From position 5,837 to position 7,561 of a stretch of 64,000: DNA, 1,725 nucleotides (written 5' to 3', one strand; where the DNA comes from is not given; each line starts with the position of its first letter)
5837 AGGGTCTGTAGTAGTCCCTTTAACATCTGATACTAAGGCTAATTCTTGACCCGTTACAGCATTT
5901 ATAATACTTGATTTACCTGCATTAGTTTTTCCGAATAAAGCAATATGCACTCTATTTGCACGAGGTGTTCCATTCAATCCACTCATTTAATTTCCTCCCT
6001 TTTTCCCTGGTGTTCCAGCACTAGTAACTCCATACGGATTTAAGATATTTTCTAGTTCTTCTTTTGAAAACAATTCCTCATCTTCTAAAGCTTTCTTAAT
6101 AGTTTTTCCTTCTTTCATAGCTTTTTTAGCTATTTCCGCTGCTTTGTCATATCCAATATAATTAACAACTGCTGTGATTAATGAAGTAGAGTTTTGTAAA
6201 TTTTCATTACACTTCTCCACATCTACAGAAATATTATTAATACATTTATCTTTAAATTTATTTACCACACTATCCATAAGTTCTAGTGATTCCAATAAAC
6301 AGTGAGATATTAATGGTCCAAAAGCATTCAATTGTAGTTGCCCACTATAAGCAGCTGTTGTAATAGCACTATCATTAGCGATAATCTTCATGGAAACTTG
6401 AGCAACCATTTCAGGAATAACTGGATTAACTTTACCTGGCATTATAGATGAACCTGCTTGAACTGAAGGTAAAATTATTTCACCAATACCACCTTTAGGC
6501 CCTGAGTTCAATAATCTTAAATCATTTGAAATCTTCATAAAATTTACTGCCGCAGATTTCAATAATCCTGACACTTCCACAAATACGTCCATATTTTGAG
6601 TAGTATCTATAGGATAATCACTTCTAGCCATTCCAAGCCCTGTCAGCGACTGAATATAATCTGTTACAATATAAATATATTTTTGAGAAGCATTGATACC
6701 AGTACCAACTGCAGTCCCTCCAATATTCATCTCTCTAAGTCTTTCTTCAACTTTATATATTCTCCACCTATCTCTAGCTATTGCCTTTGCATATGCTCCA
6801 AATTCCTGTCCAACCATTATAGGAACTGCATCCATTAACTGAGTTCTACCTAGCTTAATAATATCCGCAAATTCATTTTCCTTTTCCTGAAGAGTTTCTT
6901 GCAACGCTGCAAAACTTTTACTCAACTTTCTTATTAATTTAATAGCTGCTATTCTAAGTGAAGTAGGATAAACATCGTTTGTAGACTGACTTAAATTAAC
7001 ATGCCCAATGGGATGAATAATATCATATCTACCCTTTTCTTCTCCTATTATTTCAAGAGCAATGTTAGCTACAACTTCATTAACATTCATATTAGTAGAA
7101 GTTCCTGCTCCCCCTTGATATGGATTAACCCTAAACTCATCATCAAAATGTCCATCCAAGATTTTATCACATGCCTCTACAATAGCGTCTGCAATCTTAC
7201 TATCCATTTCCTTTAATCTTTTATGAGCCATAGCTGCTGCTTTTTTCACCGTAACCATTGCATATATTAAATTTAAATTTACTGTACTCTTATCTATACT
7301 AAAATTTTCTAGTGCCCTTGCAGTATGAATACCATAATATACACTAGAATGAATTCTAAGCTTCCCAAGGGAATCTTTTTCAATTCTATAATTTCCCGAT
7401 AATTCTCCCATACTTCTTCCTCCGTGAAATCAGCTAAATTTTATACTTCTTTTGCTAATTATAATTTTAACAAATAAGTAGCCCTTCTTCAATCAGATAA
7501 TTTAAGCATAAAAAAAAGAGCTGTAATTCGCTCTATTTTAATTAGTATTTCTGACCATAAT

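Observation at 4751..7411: Aspartate ammonia-lyase translationally coupled to the [FeFe]-hydrogenase maturase HydF, away from hydE/hydG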

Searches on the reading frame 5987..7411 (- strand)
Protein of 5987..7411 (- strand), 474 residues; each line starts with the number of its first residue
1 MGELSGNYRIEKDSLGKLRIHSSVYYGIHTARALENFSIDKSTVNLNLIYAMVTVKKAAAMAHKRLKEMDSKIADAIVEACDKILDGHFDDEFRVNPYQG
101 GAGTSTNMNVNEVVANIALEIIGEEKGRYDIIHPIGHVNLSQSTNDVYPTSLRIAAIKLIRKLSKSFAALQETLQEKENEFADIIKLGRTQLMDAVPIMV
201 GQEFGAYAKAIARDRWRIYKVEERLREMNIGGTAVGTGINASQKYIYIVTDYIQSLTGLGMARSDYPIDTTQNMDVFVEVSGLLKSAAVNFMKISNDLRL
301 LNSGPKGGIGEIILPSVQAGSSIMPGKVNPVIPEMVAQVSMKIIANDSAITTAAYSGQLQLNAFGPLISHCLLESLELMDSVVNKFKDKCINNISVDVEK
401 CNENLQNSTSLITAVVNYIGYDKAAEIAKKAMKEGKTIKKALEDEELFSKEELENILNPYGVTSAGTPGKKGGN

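Call 3: search_protein_families(library=ncbifam, proteins=[window:5987-7411:-])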
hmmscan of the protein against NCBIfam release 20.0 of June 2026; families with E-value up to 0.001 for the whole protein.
window:5987-7411:- (474 aa): 19 families
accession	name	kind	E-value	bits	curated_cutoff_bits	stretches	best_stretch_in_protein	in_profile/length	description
NF008909.0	PRK12273.1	subfamily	2.9e-198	659.5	510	1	7-467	4-466/474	aspartate ammonia-lyase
TIGR00839.1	aspA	equivalog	1.8e-166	554.7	681.2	1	9-471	1-465/468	aspartate ammonia-lyase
NF011092.0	PRK14515.1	subfamily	4.1e-144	481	876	1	6-469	9-472/479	aspartate ammonia-lyase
TIGR00979.1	fumC_II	equivalog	2.7e-139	464.9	664.75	1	8-459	1-453/458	class II fumarate hydratase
NF009089.0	PRK12425.1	equivalog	4.8e-118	394.9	840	1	9-466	3-461/464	class II fumarate hydratase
TIGR00838.1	argH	equivalog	2.6e-21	76.2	279.5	1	134-440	96-402/455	argininosuccinate lyase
NF006554.0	PRK09053.1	equivalog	4e-18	65.5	595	1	49-459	28-430/453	3-carboxy-cis,cis-muconate cycloisomerase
TIGR02426.1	protocat_pcaB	equivalog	5.6e-18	65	355.75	1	47-352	19-297/338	3-carboxy-cis,cis-muconate cycloisomerase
TIGR00928.1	purB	equivalog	1.1e-17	64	326.2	1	142-454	95-416/436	adenylosuccinate lyase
NF004631.0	PRK05975.1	equivalog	4.5e-13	48.9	371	1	49-338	30-290/352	3-carboxy-cis,cis-muconate cycloisomerase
NF006500.1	PRK08937.2-4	subfamily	1.6e-12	47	626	1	140-461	103-430/448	adenylosuccinate lyase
NF052536.2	CoM_syn_XcbD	exception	3.1e-12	46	600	1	145-460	108-429/443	3-sulfopropionylcysteine synthase XcbD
NF008964.0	PRK12308.1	equivalog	4.1e-12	45.3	657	1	141-442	106-402/624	argininosuccinate lyase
NF002563.0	PRK02186.1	subfamily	5.7e-10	38.1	625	1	136-445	508-808/890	argininosuccinate lyase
NF005218.0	PRK06705.1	equivalog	9.5e-10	37.8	883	1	137-339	109-302/502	argininosuccinate lyase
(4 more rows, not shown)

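Call 4: search_protein_families(library=pfam, proteins=[window:5987-7411:-])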
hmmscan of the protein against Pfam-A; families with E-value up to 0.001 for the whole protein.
window:5987-7411:- (474 aa): 2 families
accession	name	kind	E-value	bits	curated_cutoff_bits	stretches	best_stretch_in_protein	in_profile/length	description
PF00206.25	Lyase_1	-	7.7e-85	285.5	27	1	17-344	2-311/312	Lyase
PF10415.14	FumaraseC_C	-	1.6e-17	64.1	32.5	1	411-463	1-53/54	Fumarase C C-terminus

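Call 11: find_encoding_contigs(protein=window:5987-7411:-, flank=10000, max_places=6)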
Protein window:5987-7411:- (474 aa): 1 contig read that carries it; 1 place shown.
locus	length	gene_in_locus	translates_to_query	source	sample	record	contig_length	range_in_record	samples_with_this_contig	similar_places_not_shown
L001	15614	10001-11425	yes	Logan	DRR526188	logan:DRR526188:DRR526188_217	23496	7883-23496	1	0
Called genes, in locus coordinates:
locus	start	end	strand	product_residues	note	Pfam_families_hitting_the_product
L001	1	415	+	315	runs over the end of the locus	PF00532:Peripla_BP_1, PF13407:Peripla_BP_4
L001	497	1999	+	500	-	PF00005:ABC_tran, PF09818:ABC_ATPase (faint), PF13304:AAA_21 (faint), PF00005:ABC_tran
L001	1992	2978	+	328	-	PF02653:BPD_transp_2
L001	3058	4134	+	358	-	PF08240:ADH_N, PF16912:Glu_dehyd_C (faint), PF00107:ADH_zinc_N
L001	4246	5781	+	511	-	PF00370:FGGY_N, PF02782:FGGY_C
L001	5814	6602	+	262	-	PF00459:Inositol_P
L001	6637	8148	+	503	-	PF00370:FGGY_N, PF01869:BcrAD_BadFG (faint), PF02782:FGGY_C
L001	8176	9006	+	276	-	PF01261:AP_endonuc_2, PF10566:Glyco_hydro_97 (weak)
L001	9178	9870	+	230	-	PF00596:Aldolase_II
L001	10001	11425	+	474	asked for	PF00206:Lyase_1, PF10415:FumaraseC_C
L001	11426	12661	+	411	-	PF02421:FeoB_N, PF00071:Ras (weak), PF00350:Dynamin_N (faint), PF01926:MMR_HSR1, PF00009:GTP_EFTU, PF03193:RsgA_GTPase (weak), PF18128:HydF_dimer, PF18133:HydF_tetramer, +1 more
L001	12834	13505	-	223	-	-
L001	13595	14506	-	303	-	PF00753:Lactamase_B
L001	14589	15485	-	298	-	PF00753:Lactamase_B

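Call 12: search_solved_structures(query=window:5987-7411:-, max_evalue=1e-50, show_alignments=3)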
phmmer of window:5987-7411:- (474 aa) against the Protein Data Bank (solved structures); distinct sequences matched with E-value up to 1e-50: 46.
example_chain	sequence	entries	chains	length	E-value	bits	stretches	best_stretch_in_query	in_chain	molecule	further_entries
1j3u_A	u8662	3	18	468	2.5e-132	445.3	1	7-471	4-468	aspartase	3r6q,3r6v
8rj0_A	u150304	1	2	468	3.2e-128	431.8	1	7-471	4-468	Aspartate ammonia-lyase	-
8rj1_A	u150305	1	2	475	4.4e-125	421.4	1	7-469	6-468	Aspartate ammonia lyase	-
3oce_A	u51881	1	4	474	1.5e-122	413.1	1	9-442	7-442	Fumarate lyase:Delta crystallin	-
3ocf_A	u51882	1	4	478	1.6e-122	413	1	9-441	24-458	Fumarate lyase:Delta crystallin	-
1jsw_A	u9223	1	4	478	5.1e-120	404.8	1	4-459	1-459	L-ASPARTATE AMMONIA-LYASE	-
3r6y_A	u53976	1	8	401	9.6e-119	400.5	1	7-403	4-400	Aspartase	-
6wng_A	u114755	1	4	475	2.4e-117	396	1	6-463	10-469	Aspartate ammonia-lyase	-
1vdk_A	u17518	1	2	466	1.1e-102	347.6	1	7-460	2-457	Fumarate hydratase class II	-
3rrp_A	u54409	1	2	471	4.2e-101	342.4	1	7-449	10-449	Probable fumarate hydratase Fum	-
3rd8_A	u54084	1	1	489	5.9e-101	341.9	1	5-449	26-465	Fumarate hydratase class II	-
1kq7_A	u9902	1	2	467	3.6e-100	339.4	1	8-460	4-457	FUMARATE HYDRATASE CLASS II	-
7c1c_A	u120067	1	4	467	3.6e-100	339.3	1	8-457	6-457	Fumarate hydratase class II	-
5upp_A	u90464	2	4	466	6.6e-100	338.5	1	6-455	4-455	Fumarate hydratase, mitochondrial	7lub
3e04_A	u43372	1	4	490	6.6e-100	338.5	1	6-455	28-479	Fumarate hydratase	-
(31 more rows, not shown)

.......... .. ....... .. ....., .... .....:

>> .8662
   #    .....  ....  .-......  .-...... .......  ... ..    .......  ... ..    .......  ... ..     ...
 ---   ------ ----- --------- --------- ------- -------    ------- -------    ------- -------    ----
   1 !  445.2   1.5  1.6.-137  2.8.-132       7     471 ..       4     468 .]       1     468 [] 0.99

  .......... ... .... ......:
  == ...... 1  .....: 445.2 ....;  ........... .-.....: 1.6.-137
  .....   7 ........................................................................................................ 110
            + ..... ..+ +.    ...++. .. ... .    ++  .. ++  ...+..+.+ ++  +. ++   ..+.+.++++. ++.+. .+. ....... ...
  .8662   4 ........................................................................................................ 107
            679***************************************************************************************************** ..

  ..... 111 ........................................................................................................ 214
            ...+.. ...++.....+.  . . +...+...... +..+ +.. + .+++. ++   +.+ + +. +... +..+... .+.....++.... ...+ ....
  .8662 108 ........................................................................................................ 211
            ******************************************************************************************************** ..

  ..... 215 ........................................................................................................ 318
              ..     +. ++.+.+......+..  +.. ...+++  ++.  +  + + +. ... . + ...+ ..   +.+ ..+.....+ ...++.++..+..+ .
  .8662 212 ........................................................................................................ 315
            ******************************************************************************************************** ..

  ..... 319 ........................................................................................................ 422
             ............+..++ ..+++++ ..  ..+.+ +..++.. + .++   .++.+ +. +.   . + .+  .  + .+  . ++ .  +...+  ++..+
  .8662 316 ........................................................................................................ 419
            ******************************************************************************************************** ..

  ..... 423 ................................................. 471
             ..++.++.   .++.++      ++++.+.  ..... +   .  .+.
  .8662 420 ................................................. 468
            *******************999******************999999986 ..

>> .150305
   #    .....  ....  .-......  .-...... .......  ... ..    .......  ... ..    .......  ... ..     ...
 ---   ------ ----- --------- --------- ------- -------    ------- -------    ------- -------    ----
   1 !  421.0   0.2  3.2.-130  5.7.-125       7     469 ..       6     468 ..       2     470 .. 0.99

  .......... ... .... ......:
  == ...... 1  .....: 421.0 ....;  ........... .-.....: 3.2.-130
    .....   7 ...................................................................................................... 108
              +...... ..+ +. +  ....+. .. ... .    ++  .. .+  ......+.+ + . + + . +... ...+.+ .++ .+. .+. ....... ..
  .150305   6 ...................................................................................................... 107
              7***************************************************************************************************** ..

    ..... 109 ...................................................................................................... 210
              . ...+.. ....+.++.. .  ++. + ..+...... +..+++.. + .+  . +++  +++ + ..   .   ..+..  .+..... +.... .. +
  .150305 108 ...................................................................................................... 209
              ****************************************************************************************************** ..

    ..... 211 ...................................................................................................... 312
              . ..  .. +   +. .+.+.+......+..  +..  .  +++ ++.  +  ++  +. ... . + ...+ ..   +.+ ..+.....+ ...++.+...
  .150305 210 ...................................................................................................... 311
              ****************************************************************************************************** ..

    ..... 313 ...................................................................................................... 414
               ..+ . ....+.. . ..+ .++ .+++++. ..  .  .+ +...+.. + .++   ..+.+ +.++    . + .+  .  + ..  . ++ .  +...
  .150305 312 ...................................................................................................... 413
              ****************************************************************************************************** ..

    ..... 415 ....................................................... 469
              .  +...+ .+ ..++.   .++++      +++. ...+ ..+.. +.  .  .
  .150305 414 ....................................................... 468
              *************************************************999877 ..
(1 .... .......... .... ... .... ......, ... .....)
